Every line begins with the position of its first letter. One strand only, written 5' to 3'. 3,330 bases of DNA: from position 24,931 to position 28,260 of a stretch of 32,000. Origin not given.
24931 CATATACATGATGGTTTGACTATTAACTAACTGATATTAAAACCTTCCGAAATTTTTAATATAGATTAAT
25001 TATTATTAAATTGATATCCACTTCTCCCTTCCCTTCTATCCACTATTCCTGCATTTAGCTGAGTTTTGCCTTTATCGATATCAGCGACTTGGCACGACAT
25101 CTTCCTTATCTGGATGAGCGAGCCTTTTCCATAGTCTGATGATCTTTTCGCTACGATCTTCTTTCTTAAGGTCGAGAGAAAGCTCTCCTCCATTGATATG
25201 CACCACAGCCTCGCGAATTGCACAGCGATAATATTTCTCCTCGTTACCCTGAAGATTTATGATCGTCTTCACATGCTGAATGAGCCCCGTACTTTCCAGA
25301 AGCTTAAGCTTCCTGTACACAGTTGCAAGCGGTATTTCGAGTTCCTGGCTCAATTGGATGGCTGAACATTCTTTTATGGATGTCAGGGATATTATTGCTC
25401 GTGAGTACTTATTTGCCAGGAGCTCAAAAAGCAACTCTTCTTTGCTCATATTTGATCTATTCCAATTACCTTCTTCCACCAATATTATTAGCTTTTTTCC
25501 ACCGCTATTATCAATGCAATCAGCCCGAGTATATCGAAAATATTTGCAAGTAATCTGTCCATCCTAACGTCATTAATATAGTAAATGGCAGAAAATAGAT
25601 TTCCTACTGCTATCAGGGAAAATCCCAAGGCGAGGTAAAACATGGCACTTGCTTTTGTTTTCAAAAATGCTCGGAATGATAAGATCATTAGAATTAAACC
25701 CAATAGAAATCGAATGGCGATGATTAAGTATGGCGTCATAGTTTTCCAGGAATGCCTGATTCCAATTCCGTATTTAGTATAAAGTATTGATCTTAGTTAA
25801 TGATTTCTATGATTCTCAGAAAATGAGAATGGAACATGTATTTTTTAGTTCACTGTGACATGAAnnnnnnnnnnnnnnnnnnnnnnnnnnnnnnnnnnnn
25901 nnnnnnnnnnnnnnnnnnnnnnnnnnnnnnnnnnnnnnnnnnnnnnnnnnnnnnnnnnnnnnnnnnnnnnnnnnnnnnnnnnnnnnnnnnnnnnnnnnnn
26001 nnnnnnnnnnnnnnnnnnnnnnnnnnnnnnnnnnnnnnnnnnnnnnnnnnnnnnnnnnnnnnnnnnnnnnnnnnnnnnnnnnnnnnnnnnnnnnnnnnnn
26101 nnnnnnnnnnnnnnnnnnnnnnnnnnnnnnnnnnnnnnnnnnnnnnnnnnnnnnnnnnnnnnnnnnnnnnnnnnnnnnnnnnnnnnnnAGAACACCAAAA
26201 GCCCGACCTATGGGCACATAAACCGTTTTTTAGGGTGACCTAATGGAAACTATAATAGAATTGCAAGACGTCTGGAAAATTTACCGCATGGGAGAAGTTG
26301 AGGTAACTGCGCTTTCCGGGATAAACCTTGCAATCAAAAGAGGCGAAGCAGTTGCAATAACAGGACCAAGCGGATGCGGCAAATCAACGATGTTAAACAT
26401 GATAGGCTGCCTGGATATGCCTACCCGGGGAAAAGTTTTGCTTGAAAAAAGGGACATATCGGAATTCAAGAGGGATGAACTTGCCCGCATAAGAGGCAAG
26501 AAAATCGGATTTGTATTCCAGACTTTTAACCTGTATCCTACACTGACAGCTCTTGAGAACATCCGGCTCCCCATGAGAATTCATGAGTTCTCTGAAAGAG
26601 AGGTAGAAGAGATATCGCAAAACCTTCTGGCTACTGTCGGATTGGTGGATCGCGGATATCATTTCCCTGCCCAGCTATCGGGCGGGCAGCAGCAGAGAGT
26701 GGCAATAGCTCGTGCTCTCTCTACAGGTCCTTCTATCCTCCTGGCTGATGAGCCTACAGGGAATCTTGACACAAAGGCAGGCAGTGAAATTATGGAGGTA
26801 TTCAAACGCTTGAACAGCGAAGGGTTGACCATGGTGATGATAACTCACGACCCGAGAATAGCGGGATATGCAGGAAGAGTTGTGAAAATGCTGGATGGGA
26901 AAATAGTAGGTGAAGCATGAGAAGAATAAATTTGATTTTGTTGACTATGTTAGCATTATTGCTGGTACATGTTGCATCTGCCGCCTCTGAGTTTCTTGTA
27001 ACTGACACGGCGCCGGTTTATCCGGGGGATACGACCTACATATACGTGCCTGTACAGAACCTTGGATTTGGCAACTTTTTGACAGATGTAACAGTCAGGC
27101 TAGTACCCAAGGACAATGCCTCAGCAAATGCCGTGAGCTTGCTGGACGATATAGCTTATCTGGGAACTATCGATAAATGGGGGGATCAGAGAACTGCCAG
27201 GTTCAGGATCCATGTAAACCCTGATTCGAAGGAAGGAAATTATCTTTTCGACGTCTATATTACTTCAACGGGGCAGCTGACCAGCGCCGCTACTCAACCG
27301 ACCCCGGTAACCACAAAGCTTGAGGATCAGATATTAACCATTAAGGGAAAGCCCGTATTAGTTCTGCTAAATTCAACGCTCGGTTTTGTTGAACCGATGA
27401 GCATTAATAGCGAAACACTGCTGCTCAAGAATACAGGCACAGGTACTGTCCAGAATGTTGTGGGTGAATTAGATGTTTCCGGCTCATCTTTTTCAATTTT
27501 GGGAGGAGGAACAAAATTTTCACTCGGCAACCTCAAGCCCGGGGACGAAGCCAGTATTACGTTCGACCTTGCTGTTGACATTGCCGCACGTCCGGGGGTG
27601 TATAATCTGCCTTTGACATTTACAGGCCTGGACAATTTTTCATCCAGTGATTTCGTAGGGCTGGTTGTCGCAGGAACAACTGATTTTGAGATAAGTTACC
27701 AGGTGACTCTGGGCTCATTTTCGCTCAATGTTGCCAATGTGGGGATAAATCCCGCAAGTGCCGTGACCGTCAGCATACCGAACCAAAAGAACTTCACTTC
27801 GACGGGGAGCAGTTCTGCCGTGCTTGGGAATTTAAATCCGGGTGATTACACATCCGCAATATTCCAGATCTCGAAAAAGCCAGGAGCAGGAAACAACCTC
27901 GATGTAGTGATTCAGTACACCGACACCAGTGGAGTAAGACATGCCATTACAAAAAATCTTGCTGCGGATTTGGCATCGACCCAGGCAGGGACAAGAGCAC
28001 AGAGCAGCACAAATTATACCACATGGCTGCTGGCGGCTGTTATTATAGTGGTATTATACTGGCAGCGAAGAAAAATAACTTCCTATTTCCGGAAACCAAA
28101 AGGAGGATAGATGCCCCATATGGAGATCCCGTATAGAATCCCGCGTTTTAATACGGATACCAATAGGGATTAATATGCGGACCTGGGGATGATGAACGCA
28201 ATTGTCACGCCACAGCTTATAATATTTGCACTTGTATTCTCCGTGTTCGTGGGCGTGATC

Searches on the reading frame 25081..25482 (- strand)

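Call 61: search_protein_families(library=pfam, proteins=[window:25081-25482:-], max_evalue=0.01)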
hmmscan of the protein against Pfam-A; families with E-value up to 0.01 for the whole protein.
window:25081-25482:- (133 aa): 7 families
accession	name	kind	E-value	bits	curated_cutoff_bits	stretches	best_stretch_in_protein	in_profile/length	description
PF12840.13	HTH_20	-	5.1e-07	30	27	1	22-69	1-49/51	Helix-turn-helix domain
PF01475.25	FUR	-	8.1e-06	26.4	23.1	1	35-95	26-81/121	Ferric uptake regulator family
PF01978.25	TrmB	-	0.00039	20.7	25.6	1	37-86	21-63/68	Sugar-specific transcriptional regulator TrmB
PF08279.18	HTH_11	-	0.0019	18.5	25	1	40-72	17-44/55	HTH domain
PF09339.16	HTH_IclR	-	0.0024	18.1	22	1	40-70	20-50/52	IclR helix-turn-helix domain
PF01022.26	HTH_5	-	0.0062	16.8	22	1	30-69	7-46/47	Bacterial regulatory protein, arsR family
PF03551.20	PadR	-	0.0068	16.8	27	0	47-86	26-64/75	Transcriptional regulator PadR-like family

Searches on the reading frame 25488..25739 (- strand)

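Call 61: search_protein_families(library=pfam, proteins=[window:25488-25739:-], max_evalue=0.01)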
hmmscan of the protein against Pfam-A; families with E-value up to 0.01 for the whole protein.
window:25488-25739:- (83 aa): 1 family
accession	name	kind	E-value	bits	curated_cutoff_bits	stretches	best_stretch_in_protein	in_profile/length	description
PF24365.1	DUF7521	-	1.3e-07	32.3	27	1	9-77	7-78/82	Family of unknown function (DUF7521)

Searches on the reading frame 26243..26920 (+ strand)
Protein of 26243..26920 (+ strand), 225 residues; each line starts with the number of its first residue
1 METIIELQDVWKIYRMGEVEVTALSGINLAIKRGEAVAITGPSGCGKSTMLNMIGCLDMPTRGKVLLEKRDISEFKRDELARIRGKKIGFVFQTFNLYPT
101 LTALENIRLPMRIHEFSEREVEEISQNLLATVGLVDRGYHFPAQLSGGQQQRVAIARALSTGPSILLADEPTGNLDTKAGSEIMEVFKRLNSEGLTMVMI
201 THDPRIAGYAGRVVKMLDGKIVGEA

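Call 10: search_protein_families(library=pfam, proteins=[window:26243-26920:+], max_evalue=0.001)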
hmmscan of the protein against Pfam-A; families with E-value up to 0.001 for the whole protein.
window:26243-26920:+ (225 aa): 4 families
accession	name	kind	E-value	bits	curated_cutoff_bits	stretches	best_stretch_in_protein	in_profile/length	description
PF00005.33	ABC_tran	-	2.5e-35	122.5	25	1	24-172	1-136/137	ABC transporter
PF13304.12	AAA_21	-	3.9e-06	27.6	27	0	144-206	237-302/304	AAA domain, putative AbiEii toxin, Type IV TA system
PF02463.25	SMC_N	-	0.00029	20.8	40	0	36-216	26-211/220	RecF/RecN/SMC N terminal domain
PF13555.12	AAA_29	-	0.00057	20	27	0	29-53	17-41/61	P-loop containing region of AAA domain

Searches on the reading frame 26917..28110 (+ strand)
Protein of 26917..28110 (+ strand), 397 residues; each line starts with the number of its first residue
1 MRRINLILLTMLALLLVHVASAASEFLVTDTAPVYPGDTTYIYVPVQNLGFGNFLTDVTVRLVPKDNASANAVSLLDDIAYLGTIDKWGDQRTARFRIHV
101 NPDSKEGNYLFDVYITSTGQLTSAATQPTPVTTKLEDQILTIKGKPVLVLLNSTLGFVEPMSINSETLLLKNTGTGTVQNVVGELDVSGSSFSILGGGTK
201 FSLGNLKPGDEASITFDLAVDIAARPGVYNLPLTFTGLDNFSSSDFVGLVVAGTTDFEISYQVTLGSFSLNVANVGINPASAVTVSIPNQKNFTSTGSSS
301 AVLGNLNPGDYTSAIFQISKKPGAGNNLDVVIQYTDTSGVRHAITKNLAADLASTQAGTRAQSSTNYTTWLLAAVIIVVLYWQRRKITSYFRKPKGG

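Call 10: search_protein_families(library=pfam, proteins=[window:26917-28110:+], max_evalue=0.001)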
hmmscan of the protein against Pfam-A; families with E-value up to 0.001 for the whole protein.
window:26917-28110:+ (397 aa): 3 families
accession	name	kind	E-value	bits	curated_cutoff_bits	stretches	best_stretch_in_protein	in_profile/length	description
PF05753.20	TRAP_beta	-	2.1e-07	31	22.4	1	268-379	39-157/178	Translocon-associated protein beta (TRAPB)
PF07705.17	CARDB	-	1.9e-06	28.5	22.7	0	161-221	18-72/101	CARDB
PF25549.1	DUF7927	-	0.00012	22.7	31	0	66-130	61-124/132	Domain of unknown function (DUF7927)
